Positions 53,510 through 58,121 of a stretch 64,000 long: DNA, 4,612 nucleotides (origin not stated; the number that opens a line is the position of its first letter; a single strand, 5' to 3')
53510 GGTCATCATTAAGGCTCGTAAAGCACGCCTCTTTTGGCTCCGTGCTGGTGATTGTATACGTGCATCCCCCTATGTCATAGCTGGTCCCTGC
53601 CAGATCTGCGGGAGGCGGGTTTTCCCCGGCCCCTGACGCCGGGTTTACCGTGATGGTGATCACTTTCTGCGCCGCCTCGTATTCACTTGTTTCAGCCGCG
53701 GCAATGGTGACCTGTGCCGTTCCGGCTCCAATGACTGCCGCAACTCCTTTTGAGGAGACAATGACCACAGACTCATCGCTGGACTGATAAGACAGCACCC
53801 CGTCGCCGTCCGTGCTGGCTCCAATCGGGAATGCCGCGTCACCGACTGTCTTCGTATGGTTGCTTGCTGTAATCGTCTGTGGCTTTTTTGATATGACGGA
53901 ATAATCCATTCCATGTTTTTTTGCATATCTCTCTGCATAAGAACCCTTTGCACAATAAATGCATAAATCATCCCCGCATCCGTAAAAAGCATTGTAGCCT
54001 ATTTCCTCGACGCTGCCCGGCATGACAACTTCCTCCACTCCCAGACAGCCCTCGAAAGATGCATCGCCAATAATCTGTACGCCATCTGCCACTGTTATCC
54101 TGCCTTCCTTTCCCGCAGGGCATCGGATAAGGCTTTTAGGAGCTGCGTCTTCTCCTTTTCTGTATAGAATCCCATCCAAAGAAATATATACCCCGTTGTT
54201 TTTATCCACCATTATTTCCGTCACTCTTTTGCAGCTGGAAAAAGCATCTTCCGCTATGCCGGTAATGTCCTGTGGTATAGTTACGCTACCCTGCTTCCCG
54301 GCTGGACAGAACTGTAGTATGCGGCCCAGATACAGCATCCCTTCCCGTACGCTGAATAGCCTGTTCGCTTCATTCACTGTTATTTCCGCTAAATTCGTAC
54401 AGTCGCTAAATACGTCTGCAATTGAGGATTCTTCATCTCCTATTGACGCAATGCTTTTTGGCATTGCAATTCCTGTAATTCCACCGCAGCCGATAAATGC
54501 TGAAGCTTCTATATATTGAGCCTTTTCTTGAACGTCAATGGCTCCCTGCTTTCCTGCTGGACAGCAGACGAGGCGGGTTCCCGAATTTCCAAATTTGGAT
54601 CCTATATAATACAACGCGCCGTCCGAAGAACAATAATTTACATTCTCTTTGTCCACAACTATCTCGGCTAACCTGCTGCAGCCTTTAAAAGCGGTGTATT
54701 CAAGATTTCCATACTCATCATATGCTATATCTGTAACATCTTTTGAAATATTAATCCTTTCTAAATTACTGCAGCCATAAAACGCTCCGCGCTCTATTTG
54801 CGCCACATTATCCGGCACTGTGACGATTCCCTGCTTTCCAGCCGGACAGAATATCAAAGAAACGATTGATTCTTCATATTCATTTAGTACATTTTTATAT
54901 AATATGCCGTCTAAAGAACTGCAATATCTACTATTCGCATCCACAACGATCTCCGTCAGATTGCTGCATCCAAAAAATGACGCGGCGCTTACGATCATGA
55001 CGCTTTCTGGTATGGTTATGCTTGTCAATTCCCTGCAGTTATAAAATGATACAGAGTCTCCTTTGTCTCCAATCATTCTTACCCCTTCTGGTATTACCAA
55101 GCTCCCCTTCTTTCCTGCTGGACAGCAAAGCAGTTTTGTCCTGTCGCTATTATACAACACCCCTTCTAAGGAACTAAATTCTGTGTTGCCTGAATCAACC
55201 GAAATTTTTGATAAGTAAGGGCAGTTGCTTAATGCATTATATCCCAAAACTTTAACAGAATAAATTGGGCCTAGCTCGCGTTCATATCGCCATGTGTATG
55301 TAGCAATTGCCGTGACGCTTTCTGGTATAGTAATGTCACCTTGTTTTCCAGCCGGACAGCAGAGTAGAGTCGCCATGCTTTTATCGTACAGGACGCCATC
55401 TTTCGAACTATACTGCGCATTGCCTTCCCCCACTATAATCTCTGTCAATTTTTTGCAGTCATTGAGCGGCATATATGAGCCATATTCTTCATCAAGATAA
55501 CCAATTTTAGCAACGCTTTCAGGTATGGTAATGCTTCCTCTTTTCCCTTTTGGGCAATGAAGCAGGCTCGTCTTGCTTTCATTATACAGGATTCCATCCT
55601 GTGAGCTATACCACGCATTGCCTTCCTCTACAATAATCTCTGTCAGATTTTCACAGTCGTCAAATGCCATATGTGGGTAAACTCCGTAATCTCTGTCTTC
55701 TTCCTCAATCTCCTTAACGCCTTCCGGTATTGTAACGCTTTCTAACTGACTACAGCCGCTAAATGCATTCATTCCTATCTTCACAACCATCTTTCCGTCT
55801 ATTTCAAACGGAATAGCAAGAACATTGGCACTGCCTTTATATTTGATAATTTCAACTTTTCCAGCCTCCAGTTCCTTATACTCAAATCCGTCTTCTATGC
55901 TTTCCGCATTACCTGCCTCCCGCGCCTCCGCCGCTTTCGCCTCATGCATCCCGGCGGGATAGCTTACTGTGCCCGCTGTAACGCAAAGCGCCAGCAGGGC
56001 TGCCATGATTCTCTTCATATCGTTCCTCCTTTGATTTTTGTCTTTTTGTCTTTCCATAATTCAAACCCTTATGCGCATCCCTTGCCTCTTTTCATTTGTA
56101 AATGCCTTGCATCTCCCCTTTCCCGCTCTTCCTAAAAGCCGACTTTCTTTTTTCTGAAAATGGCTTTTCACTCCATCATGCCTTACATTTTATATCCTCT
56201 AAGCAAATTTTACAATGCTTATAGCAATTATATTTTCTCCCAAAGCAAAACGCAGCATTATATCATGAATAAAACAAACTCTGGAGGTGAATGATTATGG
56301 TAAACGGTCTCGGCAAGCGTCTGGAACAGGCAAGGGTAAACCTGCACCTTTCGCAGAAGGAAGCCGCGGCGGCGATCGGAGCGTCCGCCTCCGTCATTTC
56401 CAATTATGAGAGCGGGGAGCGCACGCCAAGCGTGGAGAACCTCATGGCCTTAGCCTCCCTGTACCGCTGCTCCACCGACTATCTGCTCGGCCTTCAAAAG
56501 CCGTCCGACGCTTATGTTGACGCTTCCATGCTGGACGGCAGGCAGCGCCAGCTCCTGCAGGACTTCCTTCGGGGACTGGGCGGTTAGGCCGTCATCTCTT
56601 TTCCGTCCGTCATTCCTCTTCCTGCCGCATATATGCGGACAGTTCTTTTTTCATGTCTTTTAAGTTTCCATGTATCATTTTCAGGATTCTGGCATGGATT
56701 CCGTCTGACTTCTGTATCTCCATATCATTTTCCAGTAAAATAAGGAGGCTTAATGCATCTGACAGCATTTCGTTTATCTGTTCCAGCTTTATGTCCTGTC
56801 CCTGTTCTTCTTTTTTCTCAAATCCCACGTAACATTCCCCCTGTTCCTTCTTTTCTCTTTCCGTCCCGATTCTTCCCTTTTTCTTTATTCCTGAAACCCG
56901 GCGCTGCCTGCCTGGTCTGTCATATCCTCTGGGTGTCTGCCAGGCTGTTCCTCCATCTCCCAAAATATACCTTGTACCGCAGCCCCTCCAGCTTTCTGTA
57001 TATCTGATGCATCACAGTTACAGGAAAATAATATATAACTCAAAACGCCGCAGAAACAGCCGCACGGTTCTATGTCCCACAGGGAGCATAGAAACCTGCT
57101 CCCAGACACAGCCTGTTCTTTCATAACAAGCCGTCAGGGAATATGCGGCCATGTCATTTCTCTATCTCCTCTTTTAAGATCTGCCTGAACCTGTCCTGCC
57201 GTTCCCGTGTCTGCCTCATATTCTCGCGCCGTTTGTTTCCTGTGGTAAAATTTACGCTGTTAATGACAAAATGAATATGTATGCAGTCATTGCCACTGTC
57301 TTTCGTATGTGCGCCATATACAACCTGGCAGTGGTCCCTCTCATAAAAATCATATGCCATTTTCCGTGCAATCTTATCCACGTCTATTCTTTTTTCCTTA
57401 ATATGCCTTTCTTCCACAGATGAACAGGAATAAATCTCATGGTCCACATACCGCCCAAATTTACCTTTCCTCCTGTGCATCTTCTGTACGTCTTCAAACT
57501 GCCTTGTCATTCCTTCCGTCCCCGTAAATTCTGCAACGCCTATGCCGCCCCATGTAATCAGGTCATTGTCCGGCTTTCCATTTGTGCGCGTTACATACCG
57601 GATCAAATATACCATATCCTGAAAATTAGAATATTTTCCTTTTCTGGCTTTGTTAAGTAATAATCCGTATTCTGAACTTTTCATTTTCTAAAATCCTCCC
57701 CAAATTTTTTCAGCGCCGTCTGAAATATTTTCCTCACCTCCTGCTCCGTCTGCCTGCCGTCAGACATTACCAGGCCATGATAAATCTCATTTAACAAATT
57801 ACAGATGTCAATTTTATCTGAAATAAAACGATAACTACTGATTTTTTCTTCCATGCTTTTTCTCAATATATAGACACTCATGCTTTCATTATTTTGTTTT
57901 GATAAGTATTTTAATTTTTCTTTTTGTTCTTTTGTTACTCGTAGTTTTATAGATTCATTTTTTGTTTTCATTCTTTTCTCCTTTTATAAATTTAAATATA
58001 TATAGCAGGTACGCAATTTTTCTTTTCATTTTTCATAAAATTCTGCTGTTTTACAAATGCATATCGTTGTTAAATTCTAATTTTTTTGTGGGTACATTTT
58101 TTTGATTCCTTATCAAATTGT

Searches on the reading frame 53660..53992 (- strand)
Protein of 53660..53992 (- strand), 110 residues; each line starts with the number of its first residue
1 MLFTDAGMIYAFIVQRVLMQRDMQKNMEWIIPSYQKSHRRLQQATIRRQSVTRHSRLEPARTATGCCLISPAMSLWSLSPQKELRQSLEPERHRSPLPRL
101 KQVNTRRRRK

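Call 17: search_protein_families(library=pfam, proteins=[window:53660-53992:-], max_evalue=0.01)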
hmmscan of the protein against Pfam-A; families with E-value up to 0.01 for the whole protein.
window:53660-53992:- (110 aa): 1 family
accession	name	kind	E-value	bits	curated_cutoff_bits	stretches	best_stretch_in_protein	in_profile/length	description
PF08354.15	Fas1-AflB-like_hel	-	0.0091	15.4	25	1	7-73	192-257/353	Fatty acid synthase subunit beta/Fas1-like, helical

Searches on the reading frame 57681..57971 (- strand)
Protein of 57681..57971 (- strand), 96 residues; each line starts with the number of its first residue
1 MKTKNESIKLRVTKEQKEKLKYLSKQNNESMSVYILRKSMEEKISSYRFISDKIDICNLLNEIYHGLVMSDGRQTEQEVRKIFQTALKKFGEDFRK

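Call 68: search_protein_families(library=pfam, proteins=[window:57681-57971:-], max_evalue=0.1)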
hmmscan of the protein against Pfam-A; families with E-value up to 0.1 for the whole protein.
window:57681-57971:- (96 aa): 6 families
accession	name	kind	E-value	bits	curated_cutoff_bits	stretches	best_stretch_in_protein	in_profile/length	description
PF21983.2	NikA-like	-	1.5e-05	25.4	27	1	3-47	2-46/72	Mobilization protein NikA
PF19807.5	DUF6290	-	0.0033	18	27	1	7-44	3-39/72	Family of unknown function (DUF6290)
PF17014.10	Mad3_BUB1_I_2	-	0.0047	17.4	37.6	1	21-60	54-94/128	Putative Mad3/BUB1 like region 1 protein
PF00589.27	Phage_integrase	-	0.013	15.8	27.1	1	2-92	50-123/172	Phage integrase family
PF22513.2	FitA-like_RHH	-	0.014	15.8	27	0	72-87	24-39/39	Antitoxin FitA-like, ribbon-helix-helix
PF03304.18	Mlp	-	0.059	14.4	21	1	3-84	27-104/121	Mlp lipoprotein family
